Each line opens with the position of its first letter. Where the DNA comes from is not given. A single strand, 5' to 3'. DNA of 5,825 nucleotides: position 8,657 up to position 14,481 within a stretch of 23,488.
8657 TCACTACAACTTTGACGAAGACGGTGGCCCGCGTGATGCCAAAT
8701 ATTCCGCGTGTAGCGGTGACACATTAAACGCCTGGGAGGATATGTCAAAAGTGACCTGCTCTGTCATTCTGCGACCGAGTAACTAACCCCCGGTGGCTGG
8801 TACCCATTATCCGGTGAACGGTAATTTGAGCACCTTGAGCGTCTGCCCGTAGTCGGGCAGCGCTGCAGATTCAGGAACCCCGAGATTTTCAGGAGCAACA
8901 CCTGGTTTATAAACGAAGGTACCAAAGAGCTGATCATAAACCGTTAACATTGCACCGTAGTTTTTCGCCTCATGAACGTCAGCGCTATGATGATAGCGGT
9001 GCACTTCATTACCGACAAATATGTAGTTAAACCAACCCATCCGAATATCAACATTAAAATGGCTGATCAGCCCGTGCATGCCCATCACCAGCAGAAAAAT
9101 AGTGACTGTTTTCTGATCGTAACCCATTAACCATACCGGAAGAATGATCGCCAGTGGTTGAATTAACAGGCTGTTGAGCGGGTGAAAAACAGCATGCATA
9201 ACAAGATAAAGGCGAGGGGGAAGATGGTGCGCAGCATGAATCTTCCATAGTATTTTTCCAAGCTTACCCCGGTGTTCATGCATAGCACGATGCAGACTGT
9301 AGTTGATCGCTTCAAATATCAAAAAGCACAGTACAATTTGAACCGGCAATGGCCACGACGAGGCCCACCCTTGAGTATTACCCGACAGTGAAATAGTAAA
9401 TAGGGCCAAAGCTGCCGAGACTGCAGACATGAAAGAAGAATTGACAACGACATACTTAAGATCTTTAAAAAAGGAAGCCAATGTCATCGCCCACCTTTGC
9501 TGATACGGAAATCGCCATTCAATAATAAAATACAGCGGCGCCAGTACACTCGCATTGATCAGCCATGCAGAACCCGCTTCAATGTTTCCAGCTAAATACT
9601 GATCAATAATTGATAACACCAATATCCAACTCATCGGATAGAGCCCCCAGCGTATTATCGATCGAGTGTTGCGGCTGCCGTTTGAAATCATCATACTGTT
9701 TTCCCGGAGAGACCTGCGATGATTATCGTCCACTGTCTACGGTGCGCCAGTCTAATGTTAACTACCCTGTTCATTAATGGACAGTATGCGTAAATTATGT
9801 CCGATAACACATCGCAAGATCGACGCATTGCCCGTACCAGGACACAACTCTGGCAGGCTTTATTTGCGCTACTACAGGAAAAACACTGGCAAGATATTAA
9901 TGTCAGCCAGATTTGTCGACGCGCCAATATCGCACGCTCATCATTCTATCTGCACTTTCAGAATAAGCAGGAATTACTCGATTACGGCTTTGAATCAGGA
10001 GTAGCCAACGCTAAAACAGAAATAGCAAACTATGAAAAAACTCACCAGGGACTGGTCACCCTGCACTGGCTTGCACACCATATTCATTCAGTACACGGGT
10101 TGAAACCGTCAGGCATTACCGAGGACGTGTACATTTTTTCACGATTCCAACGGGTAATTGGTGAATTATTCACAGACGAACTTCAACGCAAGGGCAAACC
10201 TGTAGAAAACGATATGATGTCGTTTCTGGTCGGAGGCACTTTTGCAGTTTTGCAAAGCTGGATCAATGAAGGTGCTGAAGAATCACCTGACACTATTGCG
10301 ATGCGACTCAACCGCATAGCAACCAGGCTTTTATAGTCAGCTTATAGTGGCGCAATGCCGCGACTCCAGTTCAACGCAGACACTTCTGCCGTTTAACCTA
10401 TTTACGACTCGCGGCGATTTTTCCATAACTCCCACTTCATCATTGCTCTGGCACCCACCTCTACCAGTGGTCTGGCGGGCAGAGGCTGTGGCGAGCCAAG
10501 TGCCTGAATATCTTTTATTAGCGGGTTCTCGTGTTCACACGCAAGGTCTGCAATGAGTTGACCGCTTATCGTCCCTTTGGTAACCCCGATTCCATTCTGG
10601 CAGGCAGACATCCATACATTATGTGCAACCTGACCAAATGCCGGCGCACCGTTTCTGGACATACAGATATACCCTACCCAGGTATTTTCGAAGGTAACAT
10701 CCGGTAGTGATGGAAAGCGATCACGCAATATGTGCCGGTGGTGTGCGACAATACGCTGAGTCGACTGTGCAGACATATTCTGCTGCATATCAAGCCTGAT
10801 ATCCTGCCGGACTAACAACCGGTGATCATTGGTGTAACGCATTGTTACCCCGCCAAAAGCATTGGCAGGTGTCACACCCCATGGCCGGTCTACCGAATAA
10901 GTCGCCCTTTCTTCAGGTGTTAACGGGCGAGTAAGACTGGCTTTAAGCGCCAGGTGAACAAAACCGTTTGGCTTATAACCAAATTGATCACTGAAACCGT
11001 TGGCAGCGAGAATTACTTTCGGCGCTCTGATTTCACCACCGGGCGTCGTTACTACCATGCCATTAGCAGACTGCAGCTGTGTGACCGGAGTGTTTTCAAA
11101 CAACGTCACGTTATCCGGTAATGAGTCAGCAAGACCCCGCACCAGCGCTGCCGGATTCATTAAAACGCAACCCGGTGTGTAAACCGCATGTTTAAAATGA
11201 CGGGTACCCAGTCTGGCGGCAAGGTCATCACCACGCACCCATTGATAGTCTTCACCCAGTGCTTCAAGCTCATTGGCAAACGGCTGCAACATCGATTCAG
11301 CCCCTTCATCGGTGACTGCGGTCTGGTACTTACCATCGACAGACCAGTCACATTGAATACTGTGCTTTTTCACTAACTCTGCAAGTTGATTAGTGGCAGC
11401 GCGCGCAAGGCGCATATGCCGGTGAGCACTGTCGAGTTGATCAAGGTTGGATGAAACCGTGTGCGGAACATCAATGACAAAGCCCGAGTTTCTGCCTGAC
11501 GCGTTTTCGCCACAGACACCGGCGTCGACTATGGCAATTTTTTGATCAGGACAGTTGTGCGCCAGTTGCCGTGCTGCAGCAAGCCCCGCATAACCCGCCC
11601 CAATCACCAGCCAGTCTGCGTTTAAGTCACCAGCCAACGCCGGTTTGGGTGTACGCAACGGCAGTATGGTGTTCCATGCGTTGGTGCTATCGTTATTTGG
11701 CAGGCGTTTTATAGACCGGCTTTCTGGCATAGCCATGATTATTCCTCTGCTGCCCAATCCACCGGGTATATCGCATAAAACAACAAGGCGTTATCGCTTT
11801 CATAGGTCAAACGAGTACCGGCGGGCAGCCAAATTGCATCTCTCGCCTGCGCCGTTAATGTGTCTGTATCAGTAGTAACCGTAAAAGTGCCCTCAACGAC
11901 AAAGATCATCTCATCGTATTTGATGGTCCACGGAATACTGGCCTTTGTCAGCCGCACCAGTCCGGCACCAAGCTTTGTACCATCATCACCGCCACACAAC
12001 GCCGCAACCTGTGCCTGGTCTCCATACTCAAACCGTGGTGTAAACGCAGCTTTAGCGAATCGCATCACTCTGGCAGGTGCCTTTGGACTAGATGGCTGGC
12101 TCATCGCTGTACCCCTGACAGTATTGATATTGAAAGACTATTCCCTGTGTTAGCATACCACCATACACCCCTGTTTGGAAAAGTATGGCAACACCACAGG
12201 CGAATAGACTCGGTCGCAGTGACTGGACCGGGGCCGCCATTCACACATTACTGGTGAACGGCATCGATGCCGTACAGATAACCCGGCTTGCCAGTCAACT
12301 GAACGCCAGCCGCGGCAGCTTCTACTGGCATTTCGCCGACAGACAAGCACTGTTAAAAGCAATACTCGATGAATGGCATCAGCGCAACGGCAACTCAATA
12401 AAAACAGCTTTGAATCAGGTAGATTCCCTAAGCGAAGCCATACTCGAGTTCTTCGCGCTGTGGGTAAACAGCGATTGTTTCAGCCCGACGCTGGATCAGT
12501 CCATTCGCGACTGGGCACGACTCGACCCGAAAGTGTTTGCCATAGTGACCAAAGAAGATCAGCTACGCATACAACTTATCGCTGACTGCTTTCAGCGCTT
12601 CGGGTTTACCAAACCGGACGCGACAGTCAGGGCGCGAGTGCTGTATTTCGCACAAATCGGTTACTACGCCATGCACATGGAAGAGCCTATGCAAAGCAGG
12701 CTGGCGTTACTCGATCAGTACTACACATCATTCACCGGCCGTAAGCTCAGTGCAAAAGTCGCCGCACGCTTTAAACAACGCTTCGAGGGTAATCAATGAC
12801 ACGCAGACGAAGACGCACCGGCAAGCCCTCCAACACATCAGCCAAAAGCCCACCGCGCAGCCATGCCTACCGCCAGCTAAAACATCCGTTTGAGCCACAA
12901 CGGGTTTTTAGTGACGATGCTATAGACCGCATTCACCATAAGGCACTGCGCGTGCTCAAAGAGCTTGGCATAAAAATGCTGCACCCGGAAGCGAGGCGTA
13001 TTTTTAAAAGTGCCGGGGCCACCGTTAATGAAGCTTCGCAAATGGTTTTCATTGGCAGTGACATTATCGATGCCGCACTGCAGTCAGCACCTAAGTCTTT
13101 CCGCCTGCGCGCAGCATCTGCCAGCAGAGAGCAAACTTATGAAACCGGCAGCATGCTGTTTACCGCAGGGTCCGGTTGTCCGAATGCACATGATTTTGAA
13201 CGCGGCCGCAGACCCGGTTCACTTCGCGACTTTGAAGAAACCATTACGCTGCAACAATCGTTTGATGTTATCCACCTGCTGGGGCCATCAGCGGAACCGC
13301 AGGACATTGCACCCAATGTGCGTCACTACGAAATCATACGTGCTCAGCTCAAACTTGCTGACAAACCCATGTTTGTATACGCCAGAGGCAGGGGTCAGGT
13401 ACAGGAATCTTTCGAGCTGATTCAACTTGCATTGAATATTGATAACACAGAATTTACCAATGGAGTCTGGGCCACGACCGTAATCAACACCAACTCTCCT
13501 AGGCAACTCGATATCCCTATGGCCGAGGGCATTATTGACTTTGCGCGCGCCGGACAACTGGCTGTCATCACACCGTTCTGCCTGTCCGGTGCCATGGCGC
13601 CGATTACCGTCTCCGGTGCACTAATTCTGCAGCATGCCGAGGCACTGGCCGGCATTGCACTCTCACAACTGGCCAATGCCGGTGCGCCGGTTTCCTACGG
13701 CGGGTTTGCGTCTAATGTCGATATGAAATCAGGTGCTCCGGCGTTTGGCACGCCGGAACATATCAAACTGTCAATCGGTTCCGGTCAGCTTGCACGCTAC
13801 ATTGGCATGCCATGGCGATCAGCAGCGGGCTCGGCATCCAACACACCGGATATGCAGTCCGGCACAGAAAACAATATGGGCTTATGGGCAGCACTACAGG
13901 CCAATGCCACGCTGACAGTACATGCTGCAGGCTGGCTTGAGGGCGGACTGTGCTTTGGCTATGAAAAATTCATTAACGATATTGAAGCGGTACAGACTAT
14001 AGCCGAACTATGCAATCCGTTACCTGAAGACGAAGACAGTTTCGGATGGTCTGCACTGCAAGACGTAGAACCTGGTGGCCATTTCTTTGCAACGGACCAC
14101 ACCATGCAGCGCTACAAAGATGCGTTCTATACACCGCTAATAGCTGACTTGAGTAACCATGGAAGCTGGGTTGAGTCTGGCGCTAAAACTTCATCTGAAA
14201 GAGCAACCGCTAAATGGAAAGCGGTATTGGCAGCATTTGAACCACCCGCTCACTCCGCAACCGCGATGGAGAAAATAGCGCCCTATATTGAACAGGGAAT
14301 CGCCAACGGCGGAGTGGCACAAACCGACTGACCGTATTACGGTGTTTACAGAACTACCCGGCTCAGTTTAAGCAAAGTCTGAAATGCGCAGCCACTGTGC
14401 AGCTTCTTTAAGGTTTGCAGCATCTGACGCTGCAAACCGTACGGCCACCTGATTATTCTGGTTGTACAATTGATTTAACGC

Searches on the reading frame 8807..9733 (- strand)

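Call 6: search_protein_families(library=pfam, proteins=[window:8807-9733:-])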
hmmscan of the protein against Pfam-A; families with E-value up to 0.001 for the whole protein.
window:8807-9733:- (308 aa): 1 family
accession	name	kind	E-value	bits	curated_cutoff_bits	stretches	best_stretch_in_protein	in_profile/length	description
PF04116.19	FA_hydroxylase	-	4.3e-25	89.1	31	1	133-272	1-132/132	Fatty acid hydroxylase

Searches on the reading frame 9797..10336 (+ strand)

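Call 6: search_protein_families(library=pfam, proteins=[window:9797-10336:+])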
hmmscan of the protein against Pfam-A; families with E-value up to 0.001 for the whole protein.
window:9797-10336:+ (179 aa): 2 families
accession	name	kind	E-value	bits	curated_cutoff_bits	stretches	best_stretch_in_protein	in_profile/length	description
PF00440.29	TetR_N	-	2.6e-08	33.9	24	1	23-62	6-45/47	Bacterial regulatory proteins, tetR family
PF14278.11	TetR_C_8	-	1.4e-06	28.7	26.1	1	115-176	35-102/103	Transcriptional regulator C-terminal region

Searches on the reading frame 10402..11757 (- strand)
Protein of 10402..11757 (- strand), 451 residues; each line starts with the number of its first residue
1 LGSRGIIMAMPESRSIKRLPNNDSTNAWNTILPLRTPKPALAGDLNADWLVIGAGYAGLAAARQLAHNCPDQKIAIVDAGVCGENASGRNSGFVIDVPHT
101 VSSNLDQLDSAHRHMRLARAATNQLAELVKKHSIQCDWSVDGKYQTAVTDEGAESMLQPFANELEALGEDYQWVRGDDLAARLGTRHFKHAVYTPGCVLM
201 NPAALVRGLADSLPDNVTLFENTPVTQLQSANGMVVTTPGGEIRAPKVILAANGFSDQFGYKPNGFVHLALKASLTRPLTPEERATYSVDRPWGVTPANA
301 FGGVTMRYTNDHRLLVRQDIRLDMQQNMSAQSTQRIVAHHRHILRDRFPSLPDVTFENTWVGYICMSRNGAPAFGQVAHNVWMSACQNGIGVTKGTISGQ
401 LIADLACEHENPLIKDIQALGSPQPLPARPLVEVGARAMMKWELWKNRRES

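Call 6: search_protein_families(library=pfam, proteins=[window:10402-11757:-])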
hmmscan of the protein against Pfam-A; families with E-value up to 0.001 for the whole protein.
window:10402-11757:- (451 aa): 5 families
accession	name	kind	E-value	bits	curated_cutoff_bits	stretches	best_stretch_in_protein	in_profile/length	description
PF01266.30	DAO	-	1.7e-53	182.9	27.9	1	48-405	1-353/353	FAD dependent oxidoreductase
PF00890.30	FAD_binding_2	-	4.9e-12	46.2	20.4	1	48-257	1-206/414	FAD binding domain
PF01946.23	Thi4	-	7.1e-05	22.6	26.2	1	46-81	17-51/235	Thi4 family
PF07992.20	Pyr_redox_2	-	0.00022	21.2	26.1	1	48-82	2-35/291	Pyridine nucleotide-disulphide oxidoreductase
PF13450.12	NAD_binding_8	-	0.00023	21.8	21.9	1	51-101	1-51/68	NAD(P)-binding Rossmann-like domain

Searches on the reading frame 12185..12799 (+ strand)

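Call 4: search_protein_families(library=pfam, proteins=[window:12185-12799:+])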
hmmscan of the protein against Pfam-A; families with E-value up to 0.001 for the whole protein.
window:12185-12799:+ (204 aa): 1 family
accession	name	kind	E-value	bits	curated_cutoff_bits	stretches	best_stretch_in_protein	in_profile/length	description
PF00440.29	TetR_N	-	2.9e-09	37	24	1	17-60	4-47/47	Bacterial regulatory proteins, tetR family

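Call 5: search_protein_families(library=ncbifam, proteins=[window:12185-12799:+])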
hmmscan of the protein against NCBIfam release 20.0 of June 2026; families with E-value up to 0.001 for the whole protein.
window:12185-12799:+ (204 aa): 6 families
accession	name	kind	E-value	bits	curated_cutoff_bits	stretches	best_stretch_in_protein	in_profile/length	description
NF010319.1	PRK13756.1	equivalog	1e-06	28.8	265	1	9-66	2-59/199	tetracycline resistance transcriptional repressor TetR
NF051852.1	efflux_TF_MtrR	exception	1.1e-05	25.4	280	1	16-81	17-82/205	multidrug efflux system transcriptional repressor MtrR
NF007949.0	PRK10668.1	equivalog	6.2e-05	22.6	271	1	11-62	13-64/216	multidrug efflux transporter transcriptional repressor AcrR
NF041196.1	ScbR_bind_reg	equivalog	0.00011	22.5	150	1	22-84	19-82/191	ScbR family autoregulator-binding transcription factor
NF007430.0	PRK09975.1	equivalog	0.00022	20.4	274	1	11-66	13-65/220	acrEF/envCD operon transcriptional regulator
TIGR03384.1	betaine_BetI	equivalog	0.00059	19.6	201.3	0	11-83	10-82/189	choline-binding transcriptional repressor BetI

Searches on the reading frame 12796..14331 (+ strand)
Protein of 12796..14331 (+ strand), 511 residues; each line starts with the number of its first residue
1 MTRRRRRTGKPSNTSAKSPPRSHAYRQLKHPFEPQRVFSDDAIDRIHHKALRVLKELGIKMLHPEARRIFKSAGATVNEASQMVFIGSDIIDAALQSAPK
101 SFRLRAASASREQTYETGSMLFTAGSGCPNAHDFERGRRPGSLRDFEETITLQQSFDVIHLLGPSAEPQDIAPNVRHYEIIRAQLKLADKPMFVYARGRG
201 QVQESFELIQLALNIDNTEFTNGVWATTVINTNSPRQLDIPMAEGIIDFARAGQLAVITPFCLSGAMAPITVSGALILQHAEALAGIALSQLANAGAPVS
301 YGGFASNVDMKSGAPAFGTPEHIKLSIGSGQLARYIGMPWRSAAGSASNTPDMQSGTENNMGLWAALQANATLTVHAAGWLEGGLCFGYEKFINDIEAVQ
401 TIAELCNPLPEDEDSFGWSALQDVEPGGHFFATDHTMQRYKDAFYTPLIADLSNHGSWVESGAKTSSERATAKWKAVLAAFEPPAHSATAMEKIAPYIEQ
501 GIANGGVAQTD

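Call 4: search_protein_families(library=pfam, proteins=[window:12796-14331:+])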
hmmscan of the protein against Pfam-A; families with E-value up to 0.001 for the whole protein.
window:12796-14331:+ (511 aa): 1 family
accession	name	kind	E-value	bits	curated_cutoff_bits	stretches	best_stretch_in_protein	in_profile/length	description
PF06253.16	MTTB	-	3.9e-168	560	25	1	6-500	1-494/500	Trimethylamine methyltransferase (MTTB)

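Call 5: search_protein_families(library=ncbifam, proteins=[window:12796-14331:+])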
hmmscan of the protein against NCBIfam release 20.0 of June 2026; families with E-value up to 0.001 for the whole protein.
window:12796-14331:+ (511 aa): 1 family
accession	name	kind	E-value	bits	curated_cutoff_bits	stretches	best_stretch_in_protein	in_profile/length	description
TIGR02369.2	trimeth_pyl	equivalog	3.2e-78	263.3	525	1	36-499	4-466/469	[trimethylamine--corrinoid protein] Co-methyltransferase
